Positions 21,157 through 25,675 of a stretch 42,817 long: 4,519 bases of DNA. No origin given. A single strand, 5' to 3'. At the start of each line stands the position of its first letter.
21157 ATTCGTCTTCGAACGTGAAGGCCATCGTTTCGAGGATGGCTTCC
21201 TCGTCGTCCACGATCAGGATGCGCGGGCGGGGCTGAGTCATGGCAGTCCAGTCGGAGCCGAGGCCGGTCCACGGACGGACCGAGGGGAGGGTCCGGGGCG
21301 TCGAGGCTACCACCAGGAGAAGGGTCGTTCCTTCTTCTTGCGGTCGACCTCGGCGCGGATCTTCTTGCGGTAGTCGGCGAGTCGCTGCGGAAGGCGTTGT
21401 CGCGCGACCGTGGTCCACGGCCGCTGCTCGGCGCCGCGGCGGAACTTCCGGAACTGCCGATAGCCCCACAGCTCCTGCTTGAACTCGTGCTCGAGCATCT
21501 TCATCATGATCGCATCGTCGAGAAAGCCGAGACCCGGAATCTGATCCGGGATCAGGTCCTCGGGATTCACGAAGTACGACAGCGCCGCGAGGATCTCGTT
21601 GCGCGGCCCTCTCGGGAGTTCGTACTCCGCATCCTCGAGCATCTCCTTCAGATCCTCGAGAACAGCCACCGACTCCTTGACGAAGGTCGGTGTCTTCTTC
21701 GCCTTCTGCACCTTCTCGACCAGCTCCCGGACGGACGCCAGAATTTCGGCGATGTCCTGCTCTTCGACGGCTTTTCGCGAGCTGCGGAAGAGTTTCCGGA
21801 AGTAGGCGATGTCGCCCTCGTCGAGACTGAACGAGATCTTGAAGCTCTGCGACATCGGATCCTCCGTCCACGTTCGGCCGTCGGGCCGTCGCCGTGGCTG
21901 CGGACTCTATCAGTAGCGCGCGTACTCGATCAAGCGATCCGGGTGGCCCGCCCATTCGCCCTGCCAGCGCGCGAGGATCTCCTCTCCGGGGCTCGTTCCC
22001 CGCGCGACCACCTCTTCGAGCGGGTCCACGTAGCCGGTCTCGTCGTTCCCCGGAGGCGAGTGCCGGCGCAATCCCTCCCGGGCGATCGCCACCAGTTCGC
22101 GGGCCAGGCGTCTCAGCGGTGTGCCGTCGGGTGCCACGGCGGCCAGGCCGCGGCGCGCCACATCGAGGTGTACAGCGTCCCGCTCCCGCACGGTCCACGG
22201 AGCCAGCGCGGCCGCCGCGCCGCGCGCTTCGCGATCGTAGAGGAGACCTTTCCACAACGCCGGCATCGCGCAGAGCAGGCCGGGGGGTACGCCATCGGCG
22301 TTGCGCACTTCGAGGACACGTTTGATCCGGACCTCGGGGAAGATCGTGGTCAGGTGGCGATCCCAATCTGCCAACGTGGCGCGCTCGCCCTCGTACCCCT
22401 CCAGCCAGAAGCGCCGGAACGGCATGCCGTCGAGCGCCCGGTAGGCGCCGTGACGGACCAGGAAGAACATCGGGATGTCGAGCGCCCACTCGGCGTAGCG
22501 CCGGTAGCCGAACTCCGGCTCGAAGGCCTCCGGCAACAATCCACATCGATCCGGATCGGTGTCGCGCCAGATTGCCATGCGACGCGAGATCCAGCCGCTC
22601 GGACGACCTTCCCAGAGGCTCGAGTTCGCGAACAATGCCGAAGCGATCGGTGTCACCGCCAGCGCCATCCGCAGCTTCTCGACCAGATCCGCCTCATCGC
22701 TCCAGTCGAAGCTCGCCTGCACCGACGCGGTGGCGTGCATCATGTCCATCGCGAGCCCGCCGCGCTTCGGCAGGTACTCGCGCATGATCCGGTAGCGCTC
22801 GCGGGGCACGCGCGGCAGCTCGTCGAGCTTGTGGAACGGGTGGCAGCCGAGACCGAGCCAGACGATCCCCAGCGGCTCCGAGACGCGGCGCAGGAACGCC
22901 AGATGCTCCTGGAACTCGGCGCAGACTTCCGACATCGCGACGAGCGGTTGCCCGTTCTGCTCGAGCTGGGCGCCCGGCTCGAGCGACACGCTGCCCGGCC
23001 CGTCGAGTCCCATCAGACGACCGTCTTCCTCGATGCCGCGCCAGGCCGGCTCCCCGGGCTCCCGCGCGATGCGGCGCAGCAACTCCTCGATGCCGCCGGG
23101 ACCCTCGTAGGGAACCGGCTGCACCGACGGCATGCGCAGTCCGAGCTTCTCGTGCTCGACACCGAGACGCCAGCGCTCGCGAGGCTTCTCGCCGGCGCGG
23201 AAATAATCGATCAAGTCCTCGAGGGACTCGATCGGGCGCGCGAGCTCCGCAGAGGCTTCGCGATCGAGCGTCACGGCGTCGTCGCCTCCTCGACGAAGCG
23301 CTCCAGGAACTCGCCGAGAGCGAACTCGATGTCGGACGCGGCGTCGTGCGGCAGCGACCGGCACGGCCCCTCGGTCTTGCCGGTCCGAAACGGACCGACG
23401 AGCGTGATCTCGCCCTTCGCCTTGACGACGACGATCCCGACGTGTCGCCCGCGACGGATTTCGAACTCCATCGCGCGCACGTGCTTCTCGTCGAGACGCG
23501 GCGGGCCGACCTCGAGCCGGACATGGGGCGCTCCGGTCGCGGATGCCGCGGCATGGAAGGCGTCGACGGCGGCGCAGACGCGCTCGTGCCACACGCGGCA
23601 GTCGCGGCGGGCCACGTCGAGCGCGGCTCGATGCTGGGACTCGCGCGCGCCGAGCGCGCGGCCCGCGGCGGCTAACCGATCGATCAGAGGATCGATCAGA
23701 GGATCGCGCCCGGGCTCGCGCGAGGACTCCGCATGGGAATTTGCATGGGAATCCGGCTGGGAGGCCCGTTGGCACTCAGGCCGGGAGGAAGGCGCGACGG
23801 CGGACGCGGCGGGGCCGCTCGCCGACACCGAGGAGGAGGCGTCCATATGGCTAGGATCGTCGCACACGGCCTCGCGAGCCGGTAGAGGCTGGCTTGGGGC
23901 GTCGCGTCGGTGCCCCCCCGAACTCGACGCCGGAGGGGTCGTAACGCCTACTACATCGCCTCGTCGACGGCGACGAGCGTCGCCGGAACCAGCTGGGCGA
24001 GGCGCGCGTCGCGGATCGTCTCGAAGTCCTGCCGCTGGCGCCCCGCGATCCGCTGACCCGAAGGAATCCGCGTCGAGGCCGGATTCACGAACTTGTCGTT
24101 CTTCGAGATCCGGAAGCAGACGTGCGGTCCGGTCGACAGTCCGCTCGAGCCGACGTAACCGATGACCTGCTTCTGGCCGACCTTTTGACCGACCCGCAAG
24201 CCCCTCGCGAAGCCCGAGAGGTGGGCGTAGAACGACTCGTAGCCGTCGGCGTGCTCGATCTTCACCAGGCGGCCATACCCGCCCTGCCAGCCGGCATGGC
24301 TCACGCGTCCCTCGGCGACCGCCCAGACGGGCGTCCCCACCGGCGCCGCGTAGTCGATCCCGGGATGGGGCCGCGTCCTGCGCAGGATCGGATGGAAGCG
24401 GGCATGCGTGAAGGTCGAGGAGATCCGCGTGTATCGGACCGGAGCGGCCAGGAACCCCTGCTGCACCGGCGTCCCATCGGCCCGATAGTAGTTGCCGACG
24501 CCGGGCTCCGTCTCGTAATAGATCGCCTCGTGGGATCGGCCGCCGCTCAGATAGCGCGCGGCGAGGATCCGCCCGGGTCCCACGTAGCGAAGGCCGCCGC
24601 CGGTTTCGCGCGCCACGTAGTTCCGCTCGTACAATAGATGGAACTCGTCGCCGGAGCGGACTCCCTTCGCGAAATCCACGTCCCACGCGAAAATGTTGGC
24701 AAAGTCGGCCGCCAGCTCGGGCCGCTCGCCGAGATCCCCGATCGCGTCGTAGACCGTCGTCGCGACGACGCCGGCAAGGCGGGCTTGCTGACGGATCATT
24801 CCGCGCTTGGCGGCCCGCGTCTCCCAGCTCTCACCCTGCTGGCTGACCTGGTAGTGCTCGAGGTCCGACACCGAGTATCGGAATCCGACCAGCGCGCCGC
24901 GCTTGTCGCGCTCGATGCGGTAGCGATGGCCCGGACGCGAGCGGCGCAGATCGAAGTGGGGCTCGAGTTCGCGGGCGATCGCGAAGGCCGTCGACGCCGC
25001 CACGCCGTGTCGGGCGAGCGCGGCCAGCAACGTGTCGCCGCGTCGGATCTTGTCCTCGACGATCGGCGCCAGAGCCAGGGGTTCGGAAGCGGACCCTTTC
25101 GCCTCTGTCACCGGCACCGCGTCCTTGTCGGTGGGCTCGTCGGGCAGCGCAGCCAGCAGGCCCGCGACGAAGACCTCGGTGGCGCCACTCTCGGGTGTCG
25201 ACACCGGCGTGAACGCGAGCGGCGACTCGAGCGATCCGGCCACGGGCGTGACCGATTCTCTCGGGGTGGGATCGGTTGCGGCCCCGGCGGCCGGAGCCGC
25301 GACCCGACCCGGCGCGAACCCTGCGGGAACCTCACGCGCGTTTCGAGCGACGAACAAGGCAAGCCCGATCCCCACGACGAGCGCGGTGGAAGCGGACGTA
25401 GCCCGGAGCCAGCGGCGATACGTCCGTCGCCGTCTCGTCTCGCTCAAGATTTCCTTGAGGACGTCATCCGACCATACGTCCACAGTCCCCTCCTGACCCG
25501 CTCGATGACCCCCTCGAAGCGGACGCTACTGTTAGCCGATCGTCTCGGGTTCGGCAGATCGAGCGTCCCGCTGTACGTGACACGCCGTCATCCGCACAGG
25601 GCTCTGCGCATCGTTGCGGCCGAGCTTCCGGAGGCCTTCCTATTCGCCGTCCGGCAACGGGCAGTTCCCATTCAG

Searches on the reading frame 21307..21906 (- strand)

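Call 48: search_protein_families(library=pfam, proteins=[window:21307-21906:-], max_evalue=0.001)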
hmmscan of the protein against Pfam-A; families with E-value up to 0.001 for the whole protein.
window:21307-21906:- (199 aa): 1 family
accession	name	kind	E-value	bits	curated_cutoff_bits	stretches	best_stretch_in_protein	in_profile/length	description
PF06803.17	DUF1232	-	1.2e-11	44.6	23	1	105-134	5-34/37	Protein of unknown function (DUF1232)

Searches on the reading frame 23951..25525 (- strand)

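Call 48: search_protein_families(library=pfam, proteins=[window:23951-25525:-], max_evalue=0.001)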
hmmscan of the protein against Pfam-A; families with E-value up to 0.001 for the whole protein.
window:23951-25525:- (524 aa): 2 families
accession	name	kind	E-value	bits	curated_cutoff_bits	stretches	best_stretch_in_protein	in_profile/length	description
PF01551.29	Peptidase_M23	-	1.8e-31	108.6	28.7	1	386-482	2-96/96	Peptidase family M23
PF19425.4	Csd3_N2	-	2.3e-06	28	27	1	249-373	8-121/122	Csd3 second domain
